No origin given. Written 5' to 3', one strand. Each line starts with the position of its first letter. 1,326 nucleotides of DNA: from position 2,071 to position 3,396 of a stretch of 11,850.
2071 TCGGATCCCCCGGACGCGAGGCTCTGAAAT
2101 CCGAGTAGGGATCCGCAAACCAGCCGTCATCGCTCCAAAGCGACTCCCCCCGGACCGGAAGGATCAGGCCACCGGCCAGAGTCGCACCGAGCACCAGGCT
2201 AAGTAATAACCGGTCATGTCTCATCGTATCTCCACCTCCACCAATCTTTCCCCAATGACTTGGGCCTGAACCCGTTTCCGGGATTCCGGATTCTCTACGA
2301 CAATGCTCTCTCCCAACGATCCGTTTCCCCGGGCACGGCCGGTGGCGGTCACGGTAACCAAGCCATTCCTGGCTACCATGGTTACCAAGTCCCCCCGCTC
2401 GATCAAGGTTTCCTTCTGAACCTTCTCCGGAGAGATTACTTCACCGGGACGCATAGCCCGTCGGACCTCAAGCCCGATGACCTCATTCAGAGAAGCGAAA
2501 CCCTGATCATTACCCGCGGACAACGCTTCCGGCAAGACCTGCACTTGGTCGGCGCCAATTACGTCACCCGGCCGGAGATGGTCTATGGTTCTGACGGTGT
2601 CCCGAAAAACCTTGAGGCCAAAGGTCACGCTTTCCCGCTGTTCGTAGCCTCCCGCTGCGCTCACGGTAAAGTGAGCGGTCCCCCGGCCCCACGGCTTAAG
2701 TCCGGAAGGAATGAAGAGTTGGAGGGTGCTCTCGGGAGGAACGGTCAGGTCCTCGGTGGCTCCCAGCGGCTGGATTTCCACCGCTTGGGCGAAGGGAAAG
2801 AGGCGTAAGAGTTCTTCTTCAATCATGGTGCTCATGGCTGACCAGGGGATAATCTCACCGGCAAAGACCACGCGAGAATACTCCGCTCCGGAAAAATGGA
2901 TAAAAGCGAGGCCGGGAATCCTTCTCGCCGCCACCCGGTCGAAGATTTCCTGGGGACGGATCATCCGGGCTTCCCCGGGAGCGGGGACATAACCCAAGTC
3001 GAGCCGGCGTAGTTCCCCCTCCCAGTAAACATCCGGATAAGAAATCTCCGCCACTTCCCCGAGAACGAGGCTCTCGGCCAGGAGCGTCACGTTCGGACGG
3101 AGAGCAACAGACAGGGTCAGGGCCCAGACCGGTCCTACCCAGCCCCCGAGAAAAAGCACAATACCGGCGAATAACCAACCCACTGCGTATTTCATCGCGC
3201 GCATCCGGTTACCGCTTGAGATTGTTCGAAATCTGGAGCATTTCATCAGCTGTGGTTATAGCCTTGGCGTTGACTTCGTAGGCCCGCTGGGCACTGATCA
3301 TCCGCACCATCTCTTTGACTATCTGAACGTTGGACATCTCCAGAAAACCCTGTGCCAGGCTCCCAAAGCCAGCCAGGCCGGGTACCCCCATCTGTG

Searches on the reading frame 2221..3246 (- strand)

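Call 3: search_protein_families(library=pfam, proteins=[window:2221-3246:-], max_evalue=0.01)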
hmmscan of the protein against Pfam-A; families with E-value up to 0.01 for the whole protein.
window:2221-3246:- (341 aa): 3 families
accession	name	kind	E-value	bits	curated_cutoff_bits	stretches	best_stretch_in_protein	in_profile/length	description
PF13144.11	ChapFlgA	-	6.3e-25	88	23.8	1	220-338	6-122/122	Chaperone for flagella basal body P-ring formation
PF08666.17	SAF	-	5.1e-06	27.4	21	1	224-276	10-62/63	SAF domain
PF17656.6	ChapFlgA_N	-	0.0014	19.4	27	0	155-200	19-65/77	FlgA N-terminal domain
